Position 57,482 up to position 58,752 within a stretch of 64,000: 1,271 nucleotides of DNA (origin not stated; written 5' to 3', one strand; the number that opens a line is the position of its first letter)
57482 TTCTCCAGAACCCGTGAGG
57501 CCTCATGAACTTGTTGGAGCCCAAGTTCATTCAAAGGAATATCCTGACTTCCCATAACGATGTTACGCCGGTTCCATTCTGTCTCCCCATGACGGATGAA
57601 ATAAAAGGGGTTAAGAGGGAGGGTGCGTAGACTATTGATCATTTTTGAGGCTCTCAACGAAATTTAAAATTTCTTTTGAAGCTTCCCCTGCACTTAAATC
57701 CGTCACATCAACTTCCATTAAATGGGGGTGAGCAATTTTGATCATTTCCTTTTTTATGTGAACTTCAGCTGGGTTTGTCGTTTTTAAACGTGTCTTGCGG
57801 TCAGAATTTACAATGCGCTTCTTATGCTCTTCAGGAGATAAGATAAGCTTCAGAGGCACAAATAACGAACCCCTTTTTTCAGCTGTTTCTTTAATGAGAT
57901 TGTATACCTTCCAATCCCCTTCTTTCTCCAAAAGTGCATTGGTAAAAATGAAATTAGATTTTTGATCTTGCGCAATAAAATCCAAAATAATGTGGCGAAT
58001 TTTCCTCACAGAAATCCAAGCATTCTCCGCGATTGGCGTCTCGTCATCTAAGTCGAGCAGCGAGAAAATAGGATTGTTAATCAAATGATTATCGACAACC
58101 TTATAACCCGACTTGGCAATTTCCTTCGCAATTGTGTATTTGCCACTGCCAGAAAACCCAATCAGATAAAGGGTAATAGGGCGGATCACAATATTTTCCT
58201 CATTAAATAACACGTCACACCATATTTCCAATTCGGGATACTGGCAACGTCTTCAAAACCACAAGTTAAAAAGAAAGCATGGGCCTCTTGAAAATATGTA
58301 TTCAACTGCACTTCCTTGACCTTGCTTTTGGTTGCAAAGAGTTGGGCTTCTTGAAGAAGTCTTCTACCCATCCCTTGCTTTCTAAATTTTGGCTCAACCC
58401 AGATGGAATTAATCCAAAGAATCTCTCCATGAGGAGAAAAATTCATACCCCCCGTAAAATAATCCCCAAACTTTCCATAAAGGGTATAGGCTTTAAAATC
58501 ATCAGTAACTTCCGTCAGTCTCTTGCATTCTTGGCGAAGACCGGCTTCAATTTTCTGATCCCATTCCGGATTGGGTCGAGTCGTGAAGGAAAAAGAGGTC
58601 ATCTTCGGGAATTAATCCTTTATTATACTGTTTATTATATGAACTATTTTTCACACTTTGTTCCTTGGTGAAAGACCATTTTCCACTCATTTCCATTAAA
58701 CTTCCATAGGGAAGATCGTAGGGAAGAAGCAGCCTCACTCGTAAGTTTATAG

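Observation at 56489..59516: Translationally coupled five-gene operon of modifying enzymes that maps to no pathway I can name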

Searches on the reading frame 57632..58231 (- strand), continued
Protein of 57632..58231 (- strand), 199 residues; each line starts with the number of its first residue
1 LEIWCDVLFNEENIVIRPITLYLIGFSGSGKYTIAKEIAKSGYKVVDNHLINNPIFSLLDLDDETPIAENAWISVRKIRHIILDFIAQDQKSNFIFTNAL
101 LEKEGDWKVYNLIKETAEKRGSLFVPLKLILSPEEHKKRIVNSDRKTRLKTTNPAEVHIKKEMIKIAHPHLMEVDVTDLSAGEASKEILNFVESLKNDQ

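Call 36: search_dna_similar(query=window:57632-58189:-, collection=plasmids, mode=protein, max_rows=20)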
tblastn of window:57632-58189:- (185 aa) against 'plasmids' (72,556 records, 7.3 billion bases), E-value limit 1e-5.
Records with a match: 58; places in all: 58; records where one place covers at least 80% of the query: 55.
Best place of each record, by identity: <60% 58.
By first word of the organism name: Rhizobium 38; Legionella 18; Ensifer 1; Deinococcus 1.
By predicted mobility (MOB-suite, as given by PLSDB): conjugative 36; non-mobilizable 22.
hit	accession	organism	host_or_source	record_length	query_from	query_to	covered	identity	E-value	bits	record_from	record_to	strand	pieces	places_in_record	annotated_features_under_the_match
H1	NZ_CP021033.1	Rhizobium sp. NXC14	Phaseolus vulgaris,cell culture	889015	3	184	98%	33.3%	5e-24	105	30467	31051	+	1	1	AAA family ATPase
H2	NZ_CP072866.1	Rhizobium sp. NLR16a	lentil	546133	5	181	96%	34.2%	1e-24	106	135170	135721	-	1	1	AAA family ATPase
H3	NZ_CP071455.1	Rhizobium lentis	lentil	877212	9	171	88%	36.5%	4e-20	94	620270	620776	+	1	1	none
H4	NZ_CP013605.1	Rhizobium sp. N731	Phaseolus vulgaris,Whole ...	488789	4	174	92%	33.9%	5e-21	96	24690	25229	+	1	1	AAA family ATPase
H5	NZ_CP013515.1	Rhizobium sp. N1314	Phaseolus vulgaris,Whole ...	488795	4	174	92%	33.9%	5e-21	96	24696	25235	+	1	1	AAA family ATPase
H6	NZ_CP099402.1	Rhizobium sp. Pop5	Phaseolus vulgaris,Cell culture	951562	9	184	95%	32.2%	6e-20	93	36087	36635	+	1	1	AAA family ATPase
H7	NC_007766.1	Rhizobium etli CFN 42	-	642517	3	163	87%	34.7%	2e-20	94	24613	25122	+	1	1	AAA family ATPase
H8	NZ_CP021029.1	Rhizobium sp. TAL182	Phaseolus vulgaris,cell culture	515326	4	163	86%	34.9%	1e-20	95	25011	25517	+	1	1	AAA family ATPase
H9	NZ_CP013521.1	Rhizobium sp. N113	Phaseolus vulgaris,Whole ...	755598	4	163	84%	34.8%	4e-15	106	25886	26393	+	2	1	none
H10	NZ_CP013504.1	Rhizobium esperanzae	Phaseolus vulgaris,Whole ...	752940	4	163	84%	34.8%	4e-15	106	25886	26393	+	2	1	none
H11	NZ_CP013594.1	Rhizobium sp. N871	Phaseolus vulgaris,Whole ...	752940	4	163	84%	34.8%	4e-15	106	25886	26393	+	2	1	none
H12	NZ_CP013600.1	Rhizobium sp. N741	Phaseolus vulgaris,Whole ...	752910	4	163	84%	34.8%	4e-15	106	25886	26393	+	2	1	none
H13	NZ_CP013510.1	Rhizobium sp. N1341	Phaseolus vulgaris,Whole ...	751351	4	163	84%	34.8%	4e-15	106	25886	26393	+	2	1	none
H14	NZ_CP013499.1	Rhizobium sp. N621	Phaseolus vulgaris,Whole ...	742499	4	163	84%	34.8%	4e-15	106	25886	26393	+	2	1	none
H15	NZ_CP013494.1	Rhizobium sp. N6212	Phaseolus vulgaris,Whole ...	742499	4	163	84%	34.8%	4e-15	106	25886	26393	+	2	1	none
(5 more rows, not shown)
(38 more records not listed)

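Call 49: search_solved_structures(query=A1, max_evalue=1, show_alignments=2)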
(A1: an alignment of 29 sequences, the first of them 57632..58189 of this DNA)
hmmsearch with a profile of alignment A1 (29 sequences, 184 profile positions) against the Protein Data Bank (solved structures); distinct sequences matched with E-value up to 1: 22.
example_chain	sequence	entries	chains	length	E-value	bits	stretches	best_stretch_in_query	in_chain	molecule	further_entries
4cvn_A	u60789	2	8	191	0.00019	24.6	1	108-180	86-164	PUTATIVE ADENYLATE KINASE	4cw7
2jas_A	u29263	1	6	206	0.0075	19.4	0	7-134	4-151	DEOXYGUANOSINE KINASE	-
2jaq_A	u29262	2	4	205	0.0092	19.1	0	7-134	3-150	DEOXYGUANOSINE KINASE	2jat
3trf_A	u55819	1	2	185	0.0096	19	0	3-28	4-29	Shikimate kinase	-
8sbn_A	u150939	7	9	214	0.06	16.4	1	3-38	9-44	Dephospho-CoA kinase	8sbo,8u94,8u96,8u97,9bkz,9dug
1vhl_A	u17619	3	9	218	0.091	15.8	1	4-144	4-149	Dephospho-CoA kinase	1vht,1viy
1t3h_A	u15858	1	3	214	0.11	15.6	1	5-143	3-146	Dephospho-CoA kinase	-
6ari_A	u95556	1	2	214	0.11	15.5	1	5-143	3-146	Dephospho-CoA kinase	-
1n3b_A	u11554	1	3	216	0.12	15.5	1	5-143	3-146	Dephospho-CoA kinase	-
2yvu_A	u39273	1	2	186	0.28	14.2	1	3-30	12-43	Probable adenylyl-sulfate kinase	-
1shk_A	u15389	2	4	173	0.3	14.1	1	6-35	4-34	SHIKIMATE KINASE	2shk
2ga8_A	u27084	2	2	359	0.33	14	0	4-26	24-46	Hypothetical 39.9 kDa protein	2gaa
7ndf_A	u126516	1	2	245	0.52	13.4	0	6-27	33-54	Lipid A ABC transporter ATP-binding protein/permease MsbA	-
9d8a_A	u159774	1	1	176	0.58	13.2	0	5-27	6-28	Rhizopus azygosporus Kinase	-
1zuh_A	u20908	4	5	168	0.62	13.1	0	6-37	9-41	Shikimate kinase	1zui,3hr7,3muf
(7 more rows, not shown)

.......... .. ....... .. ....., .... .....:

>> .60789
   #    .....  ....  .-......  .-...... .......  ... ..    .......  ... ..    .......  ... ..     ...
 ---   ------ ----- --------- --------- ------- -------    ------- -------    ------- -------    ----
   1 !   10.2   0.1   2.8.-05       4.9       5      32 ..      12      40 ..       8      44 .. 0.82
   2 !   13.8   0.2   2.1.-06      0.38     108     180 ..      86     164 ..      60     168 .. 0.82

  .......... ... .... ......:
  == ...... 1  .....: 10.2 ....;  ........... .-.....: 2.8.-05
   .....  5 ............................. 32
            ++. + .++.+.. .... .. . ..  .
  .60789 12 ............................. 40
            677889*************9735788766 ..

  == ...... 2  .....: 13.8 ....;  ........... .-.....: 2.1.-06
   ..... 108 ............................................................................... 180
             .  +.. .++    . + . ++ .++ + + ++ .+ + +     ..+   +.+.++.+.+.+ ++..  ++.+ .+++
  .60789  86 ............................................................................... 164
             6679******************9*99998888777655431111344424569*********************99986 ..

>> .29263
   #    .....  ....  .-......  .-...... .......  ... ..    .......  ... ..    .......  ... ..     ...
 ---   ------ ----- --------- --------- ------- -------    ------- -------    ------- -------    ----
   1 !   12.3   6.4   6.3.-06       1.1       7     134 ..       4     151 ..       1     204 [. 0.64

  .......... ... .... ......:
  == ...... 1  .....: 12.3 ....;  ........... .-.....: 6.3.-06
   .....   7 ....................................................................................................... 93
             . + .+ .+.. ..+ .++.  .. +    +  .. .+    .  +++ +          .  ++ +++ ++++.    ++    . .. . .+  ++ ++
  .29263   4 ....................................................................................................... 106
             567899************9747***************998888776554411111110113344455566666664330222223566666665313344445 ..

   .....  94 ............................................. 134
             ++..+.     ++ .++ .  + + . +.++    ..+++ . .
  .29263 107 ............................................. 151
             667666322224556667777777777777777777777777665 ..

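Call 53: get_annotated_region(hit=H7, flank=5000)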
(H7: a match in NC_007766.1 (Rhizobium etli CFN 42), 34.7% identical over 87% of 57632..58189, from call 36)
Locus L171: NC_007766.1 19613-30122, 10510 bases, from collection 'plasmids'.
description: Rhizobium etli CFN 42 plasmid p42f, complete sequence
organism: Rhizobium etli CFN 42 (NCBI taxid 347834)
taxonomy: Bacteria; Pseudomonadota; Alphaproteobacteria; Hyphomicrobiales; Rhizobiaceae; Rhizobium; Rhizobium etli; Rhizobium etli CFN 42
host: -; source: -; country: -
typing (MOB-suite, as given by PLSDB): non-mobilizable
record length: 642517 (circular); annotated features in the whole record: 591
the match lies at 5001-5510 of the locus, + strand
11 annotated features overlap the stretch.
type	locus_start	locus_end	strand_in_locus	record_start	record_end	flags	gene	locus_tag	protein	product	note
CDS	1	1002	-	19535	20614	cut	-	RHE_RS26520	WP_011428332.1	YihY/virulence factor BrkB family protein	-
CDS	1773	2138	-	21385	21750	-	-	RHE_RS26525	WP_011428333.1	hypothetical protein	-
CDS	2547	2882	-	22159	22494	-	-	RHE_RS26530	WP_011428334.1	hypothetical protein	-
CDS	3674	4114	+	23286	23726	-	-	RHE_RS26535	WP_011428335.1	GFA family protein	-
CDS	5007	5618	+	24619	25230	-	-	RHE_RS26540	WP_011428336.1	AAA family ATPase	-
CDS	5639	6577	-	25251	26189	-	-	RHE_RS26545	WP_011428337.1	sugar kinase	-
CDS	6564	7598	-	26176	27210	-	-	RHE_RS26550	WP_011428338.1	SPFH domain-containing protein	-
CDS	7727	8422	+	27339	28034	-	-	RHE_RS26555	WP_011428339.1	NUDIX domain-containing protein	-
CDS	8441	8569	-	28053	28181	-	-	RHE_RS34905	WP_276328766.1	hypothetical protein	-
CDS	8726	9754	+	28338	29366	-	-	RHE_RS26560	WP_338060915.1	MFS transporter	-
CDS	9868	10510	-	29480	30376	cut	-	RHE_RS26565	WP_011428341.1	universal stress protein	-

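Call 69: search_protein_representatives(alignment_id=A1)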
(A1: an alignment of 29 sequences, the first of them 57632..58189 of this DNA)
Query: 29 sequences, 184 profile positions. Proteins with E-value up to 0.001 (for the whole library): 1430; up to 1e-10: 675; up to 1e-30: 183. The best 150 are listed.
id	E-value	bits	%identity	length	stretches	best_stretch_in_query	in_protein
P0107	8.1e-79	280.1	-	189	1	2-182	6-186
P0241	2.1e-75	268.9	-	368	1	1-183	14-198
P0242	4.1e-74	264.8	-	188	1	1-181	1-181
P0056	3.6e-71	255.2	-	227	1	2-183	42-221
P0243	3.2e-68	245.5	-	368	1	3-181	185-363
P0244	1.2e-67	243.7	-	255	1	3-183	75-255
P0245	2.7e-66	239.2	-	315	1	4-182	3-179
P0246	6.5e-65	234.8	-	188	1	2-180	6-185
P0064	1.8e-64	233.3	-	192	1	2-180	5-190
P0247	2.8e-64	232.7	-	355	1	2-178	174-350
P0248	2.9e-64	232.6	-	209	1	3-183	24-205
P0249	6.2e-64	231.6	-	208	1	2-181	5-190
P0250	5.9e-62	225.1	-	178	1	4-181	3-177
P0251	1.4e-61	223.9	-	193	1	4-182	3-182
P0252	7.5e-61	221.5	-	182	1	1-180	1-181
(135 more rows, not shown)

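Call 72: search_protein_families(library=pfam, alignment_id=A1, max_evalue=1)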
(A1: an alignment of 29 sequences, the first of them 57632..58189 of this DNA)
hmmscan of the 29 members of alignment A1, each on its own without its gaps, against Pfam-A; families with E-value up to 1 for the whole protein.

A. member 1, window:57632-58189:- (185 aa): 5 families
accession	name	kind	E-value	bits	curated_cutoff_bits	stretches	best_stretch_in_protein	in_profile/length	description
PF13238.12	AAA_18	-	0.0019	19.1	29.4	1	9-134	3-116/128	AAA domain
PF13671.12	AAA_33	-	0.013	16.3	27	1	8-128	3-117/143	AAA domain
PF24647.1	Phage_blade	-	0.024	15.1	27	1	65-96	23-54/60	Phage blade protein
PF01583.26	APS_kinase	-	0.048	14.1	21.1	1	4-26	2-24/152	Adenylylsulphate kinase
PF03668.21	RapZ-like_N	-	0.16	12.2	25.4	1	9-35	6-32/158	RapZ-like N-terminal domain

B. families by the number of members that match (of 29 scanned): 35 families (the first 25 are shown)
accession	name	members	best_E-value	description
PF13238.12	AAA_18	29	2.6e-05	AAA domain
PF13671.12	AAA_33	11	0.013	AAA domain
PF01583.26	APS_kinase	9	0.035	Adenylylsulphate kinase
PF20720.3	nSTAND3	7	0.00018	Novel STAND NTPase 3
PF00004.35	AAA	7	0.0026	ATPase family associated with various cellular activities (AAA)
PF18751.7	Ploopntkinase3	7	0.026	P-loop Nucleotide Kinase3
PF07728.20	AAA_5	7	0.058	AAA domain (dynein-related subfamily)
PF03668.21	RapZ-like_N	6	0.0008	RapZ-like N-terminal domain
PF13189.12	Cytidylate_kin2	6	0.015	Cytidylate kinase-like family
PF24647.1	Phage_blade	5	0.024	Phage blade protein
PF13521.12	AAA_28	5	0.027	AAA domain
PF00931.28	NB-ARC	5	0.087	NB-ARC domain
PF14532.12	Sigma54_activ_2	4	0.0029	Sigma-54 interaction domain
PF13401.12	AAA_22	3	0.00059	AAA domain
PF02224.24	Cytidylate_kin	3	0.0033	Cytidylate kinase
PF07931.18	CPT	3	0.027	Chloramphenicol phosphotransferase-like protein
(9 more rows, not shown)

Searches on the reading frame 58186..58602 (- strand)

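Call 3: search_protein_families(library=pfam, proteins=[window:58186-58602:-], max_evalue=0.01)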
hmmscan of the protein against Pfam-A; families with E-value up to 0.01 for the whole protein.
window:58186-58602:- (138 aa): 6 families
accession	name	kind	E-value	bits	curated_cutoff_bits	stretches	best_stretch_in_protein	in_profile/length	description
PF13508.13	Acetyltransf_7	-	1.6e-10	41.7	27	1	55-117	20-83/84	Acetyltransferase (GNAT) domain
PF00583.31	Acetyltransf_1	-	5.4e-09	36.8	20.7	1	39-116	34-116/116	Acetyltransferase (GNAT) family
PF13673.13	Acetyltransf_10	-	2e-07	31.5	23.6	1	64-137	54-127/128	Acetyltransferase (GNAT) domain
PF14542.12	Acetyltransf_CG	-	0.00013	22.4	30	1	50-99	12-62/80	GCN5-related N-acetyl-transferase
PF13880.12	Acetyltransf_13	-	0.00071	19.8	22.8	1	64-86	7-29/69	ESCO1/2 acetyl-transferase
PF17013.11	Acetyltransf_15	-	0.0025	17.7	35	1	54-86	65-97/210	Putative acetyl-transferase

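Call 5: search_protein_families(library=ncbifam, proteins=[window:58186-58602:-], max_evalue=0.01)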
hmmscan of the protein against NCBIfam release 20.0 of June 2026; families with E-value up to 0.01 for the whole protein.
window:58186-58602:- (138 aa): 10 families
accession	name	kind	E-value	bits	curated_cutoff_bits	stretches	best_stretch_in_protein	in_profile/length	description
NF040501.1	resist_ArsN2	equivalog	4.5e-08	32.8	125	1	20-119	7-104/133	arsenic resistance N-acetyltransferase ArsN2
NF005840.0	PRK07757.1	equivalog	1.3e-06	28.4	154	1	64-120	69-122/153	N-acetyltransferase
NF043067.1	AAC_6p_group_E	equivalog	6e-06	26.2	140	1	59-122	68-133/140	aminoglycoside 6'-N-acetyltransferase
TIGR01575.1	rimI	equivalog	1.2e-05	25.5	86.4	1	64-125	58-121/132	ribosomal protein S18-alanine N-acetyltransferase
NF053587.1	SpmdActasePaiA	equivalog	0.00017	21.4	250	1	60-116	89-147/172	spermidine/spermine N(1)-acetyltransferase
NF033075.0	AAC_6p_Steno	equivalog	0.00022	21.4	290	1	51-120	68-136/148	aminoglycoside 6'-N-acetyltransferase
NF000138.1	AAC_6p_Iz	exception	0.00055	20.2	320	1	51-121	72-141/153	aminoglycoside N-acetyltransferase AAC(6')-Iz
NF000497.1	AAC_6p_Iak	exception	0.0016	18.5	325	1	51-121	72-141/153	aminoglycoside N-acetyltransferase AAC(6')-Iak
NF007807.0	PRK10514.1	equivalog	0.0031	17.5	134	1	64-120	73-126/147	acetyltransferase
NF002959.0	PRK03624.1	equivalog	0.0031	17.2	124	1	63-120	74-133/147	GNAT family acetyltransferase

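Call 6: search_protein_families(library=padloc, proteins=[window:58186-58602:-], max_evalue=0.01)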
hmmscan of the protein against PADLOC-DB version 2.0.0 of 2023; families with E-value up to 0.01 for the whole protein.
window:58186-58602:- (138 aa): 0 families
